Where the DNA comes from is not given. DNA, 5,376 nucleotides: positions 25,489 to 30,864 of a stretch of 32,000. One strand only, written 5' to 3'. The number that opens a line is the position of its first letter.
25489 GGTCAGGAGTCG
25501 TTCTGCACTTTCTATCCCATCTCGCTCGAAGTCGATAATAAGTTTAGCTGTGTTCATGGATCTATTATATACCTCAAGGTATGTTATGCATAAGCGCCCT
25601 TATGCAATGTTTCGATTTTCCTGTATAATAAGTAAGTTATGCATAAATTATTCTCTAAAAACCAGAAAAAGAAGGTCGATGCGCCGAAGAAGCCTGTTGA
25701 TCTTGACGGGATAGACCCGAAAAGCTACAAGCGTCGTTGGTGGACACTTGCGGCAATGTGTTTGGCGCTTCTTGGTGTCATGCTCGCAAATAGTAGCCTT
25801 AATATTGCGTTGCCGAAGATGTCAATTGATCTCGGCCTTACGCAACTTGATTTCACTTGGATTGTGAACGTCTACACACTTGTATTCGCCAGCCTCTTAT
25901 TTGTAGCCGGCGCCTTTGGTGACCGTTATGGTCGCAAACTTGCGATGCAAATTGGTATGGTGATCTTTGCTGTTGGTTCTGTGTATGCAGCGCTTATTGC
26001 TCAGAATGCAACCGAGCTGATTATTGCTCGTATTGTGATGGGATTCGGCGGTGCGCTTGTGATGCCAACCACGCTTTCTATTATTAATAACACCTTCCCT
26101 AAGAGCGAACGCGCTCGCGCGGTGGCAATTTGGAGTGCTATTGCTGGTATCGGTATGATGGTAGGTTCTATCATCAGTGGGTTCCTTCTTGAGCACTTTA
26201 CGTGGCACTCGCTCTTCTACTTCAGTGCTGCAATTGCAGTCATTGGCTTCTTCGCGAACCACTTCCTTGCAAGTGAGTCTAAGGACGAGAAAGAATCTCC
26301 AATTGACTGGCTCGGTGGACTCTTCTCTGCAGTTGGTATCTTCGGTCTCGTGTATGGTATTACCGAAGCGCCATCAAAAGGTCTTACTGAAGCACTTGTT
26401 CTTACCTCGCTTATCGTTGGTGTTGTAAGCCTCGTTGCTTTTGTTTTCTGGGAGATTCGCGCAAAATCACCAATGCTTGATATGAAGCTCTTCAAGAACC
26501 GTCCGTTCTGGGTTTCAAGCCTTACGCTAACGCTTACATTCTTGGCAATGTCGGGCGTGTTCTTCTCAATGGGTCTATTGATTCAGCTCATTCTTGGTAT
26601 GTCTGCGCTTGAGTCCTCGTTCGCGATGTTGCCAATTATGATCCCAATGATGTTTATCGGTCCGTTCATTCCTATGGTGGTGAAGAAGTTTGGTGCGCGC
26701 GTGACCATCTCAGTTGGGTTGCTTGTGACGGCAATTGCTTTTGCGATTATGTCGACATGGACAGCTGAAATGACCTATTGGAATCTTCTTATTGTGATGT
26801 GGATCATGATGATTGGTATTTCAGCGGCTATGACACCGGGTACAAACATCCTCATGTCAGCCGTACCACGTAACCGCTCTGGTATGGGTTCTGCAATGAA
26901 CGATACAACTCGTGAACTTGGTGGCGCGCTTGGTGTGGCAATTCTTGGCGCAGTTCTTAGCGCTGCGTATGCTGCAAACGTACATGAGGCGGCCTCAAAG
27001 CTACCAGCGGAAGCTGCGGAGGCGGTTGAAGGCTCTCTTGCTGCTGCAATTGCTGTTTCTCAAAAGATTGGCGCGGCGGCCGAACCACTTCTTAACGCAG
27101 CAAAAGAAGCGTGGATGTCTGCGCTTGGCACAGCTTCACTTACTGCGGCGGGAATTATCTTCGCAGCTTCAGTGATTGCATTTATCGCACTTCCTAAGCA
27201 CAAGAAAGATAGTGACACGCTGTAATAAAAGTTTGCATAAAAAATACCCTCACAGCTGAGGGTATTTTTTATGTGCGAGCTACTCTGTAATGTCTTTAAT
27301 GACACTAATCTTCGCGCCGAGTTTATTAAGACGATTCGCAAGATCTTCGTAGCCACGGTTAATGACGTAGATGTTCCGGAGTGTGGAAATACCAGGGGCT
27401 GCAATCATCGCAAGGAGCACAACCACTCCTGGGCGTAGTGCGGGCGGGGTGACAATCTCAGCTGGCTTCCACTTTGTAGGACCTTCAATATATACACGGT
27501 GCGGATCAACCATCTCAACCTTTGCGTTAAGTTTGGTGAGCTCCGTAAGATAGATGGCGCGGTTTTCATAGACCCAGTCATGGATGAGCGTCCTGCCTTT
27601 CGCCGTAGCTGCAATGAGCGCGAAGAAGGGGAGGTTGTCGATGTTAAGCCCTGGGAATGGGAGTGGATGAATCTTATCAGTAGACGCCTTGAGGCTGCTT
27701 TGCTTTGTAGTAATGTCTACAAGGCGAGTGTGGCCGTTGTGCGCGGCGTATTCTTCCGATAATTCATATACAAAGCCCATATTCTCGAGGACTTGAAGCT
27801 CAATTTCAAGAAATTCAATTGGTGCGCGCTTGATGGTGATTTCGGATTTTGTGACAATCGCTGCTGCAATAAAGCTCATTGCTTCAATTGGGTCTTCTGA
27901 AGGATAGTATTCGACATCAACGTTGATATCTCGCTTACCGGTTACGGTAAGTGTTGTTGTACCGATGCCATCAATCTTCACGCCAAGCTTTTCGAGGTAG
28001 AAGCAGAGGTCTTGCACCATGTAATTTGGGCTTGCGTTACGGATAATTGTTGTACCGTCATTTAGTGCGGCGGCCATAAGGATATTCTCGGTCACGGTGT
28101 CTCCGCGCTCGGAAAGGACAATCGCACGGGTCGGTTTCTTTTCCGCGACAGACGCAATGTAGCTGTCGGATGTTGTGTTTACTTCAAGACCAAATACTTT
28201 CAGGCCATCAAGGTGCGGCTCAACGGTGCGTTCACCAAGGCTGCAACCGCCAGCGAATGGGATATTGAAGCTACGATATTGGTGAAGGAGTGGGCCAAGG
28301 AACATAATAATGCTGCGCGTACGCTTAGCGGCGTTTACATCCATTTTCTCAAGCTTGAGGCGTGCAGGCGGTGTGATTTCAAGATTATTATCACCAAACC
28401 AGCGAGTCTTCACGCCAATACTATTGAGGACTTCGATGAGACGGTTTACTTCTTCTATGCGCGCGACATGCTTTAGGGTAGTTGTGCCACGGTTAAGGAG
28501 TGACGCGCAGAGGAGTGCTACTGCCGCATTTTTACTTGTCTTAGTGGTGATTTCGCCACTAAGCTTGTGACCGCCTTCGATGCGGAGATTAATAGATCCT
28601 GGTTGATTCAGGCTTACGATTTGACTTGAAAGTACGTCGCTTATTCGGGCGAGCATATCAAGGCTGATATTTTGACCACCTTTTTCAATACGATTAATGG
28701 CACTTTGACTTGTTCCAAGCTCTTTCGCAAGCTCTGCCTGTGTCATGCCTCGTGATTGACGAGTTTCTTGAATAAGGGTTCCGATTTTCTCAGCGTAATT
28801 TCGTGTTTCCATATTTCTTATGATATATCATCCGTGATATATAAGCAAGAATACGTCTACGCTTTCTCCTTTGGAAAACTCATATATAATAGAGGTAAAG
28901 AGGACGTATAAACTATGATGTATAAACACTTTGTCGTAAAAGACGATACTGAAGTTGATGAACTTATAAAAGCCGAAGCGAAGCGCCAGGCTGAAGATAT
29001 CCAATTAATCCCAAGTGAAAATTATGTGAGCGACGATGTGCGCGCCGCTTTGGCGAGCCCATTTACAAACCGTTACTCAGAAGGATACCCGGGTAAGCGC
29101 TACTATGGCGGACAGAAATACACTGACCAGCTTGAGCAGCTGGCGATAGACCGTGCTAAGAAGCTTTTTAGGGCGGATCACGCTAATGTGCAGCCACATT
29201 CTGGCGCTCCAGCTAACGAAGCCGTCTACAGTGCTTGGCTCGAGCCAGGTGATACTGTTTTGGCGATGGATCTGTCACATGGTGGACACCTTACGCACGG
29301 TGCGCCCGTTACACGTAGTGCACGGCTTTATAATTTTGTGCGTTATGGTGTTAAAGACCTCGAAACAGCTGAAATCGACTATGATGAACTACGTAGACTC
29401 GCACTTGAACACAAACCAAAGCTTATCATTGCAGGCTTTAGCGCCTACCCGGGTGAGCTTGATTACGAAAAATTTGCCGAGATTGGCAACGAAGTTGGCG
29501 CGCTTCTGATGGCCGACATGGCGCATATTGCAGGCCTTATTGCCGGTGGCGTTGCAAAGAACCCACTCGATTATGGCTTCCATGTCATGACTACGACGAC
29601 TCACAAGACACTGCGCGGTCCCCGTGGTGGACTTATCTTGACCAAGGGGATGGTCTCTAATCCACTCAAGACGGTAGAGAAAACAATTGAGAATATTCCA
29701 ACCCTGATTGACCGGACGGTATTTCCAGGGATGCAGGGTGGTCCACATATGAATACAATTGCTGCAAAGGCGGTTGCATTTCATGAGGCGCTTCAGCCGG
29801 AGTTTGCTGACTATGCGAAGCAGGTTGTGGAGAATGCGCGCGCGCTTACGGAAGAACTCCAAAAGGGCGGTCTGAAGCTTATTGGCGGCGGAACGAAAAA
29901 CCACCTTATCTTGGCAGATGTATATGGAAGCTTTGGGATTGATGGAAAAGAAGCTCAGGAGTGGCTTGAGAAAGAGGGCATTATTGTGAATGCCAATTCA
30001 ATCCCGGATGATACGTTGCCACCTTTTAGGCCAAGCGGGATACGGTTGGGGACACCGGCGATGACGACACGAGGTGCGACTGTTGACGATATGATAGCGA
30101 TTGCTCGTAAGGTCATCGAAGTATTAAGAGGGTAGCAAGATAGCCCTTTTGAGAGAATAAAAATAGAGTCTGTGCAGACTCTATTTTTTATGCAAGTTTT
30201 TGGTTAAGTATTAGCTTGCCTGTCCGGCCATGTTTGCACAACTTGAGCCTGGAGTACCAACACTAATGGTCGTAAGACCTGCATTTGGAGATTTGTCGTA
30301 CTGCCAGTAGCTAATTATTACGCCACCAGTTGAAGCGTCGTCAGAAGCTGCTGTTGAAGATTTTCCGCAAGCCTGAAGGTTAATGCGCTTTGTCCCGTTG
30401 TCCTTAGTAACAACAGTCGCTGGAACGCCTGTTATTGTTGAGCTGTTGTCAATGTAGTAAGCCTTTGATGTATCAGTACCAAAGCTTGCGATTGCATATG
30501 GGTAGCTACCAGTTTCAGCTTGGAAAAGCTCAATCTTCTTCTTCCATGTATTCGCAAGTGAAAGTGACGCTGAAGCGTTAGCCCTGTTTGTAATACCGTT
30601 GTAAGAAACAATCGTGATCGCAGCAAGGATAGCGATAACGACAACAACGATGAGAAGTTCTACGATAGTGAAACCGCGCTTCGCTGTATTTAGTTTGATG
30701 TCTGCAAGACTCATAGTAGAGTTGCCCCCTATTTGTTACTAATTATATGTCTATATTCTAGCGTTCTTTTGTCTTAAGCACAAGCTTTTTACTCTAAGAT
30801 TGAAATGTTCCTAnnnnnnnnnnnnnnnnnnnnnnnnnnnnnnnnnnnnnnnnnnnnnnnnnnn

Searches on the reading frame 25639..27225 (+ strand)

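Call 21: search_protein_families(library=pfam, proteins=[window:25639-27225:+], max_evalue=0.0001)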
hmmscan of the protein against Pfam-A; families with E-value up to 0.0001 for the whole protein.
window:25639-27225:+ (528 aa): 5 families
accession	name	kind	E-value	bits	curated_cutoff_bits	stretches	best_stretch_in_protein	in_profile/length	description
PF07690.21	MFS_1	-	2.1e-53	181.9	33.4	1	40-432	1-346/347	Major Facilitator Superfamily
PF00083.30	Sugar_tr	-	4.5e-14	52.6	22.3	1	68-210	44-191/452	Sugar (and other) transporter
PF13347.12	MFS_2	-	1.1e-10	41.1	27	2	31-188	223-385/427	MFS/sugar transport protein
PF12832.13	MFS_1_like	-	7.9e-07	28.9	25.2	1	76-195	253-373/373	MFS_1 like family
PF05977.19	MFS_3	-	1.1e-05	24.6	27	1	86-199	61-178/524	Transmembrane secretion effector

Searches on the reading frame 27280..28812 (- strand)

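Call 21: search_protein_families(library=pfam, proteins=[window:27280-28812:-], max_evalue=0.0001)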
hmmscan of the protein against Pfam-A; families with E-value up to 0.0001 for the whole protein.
window:27280-28812:- (510 aa): 6 families
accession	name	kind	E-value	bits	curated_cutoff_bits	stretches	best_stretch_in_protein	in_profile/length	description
PF00275.25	EPSP_synthase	-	2e-50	172.2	22.8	1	79-494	2-416/417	EPSP synthase (3-phosphoshikimate 1-carboxyvinyltransferase)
PF01381.28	HTH_3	-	6.4e-15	55.4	23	1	14-61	1-48/55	Helix-turn-helix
PF13560.12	HTH_31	-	5.8e-10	39.8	27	1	11-61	3-54/64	Helix-turn-helix domain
PF13744.12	HTH_37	-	1.2e-06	28.7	27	0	10-54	19-64/80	Helix-turn-helix domain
PF13443.12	HTH_26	-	5.6e-06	26.9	22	1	18-65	6-54/63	Cro/C1-type HTH DNA-binding domain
PF12844.13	HTH_19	-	1.2e-05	25.5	30.2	1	12-58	2-48/64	Helix-turn-helix domain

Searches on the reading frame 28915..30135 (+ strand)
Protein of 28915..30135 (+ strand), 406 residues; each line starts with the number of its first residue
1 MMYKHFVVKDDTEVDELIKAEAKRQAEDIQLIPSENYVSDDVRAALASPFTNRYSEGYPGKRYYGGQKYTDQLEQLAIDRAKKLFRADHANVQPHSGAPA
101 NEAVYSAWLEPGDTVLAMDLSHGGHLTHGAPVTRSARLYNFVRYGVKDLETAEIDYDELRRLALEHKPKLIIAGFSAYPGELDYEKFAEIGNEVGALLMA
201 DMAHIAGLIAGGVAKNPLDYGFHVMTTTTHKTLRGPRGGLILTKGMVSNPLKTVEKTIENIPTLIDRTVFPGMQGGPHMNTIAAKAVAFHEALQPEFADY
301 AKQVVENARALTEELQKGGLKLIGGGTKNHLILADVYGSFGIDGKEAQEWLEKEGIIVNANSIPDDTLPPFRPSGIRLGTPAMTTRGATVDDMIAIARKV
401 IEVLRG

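Call 21: search_protein_families(library=pfam, proteins=[window:28915-30135:+], max_evalue=0.0001)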
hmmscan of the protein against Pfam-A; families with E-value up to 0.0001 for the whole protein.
window:28915-30135:+ (406 aa): 2 families
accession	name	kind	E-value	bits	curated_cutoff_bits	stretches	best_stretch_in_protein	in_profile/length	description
PF00464.25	SHMT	-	3e-149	497.4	27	1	9-398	3-397/399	Serine hydroxymethyltransferase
PF00155.27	Aminotran_1_2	-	1.7e-08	34.5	19.7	1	64-385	38-351/361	Aminotransferase class I and II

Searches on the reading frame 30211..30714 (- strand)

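Call 21: search_protein_families(library=pfam, proteins=[window:30211-30714:-], max_evalue=0.0001)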
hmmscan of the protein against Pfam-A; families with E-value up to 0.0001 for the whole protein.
window:30211-30714:- (167 aa): 1 family
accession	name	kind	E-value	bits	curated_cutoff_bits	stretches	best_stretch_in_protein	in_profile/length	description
PF07963.17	N_methyl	-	6.7e-07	29.1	21.2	1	11-34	3-26/27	Prokaryotic N-terminal methylation motif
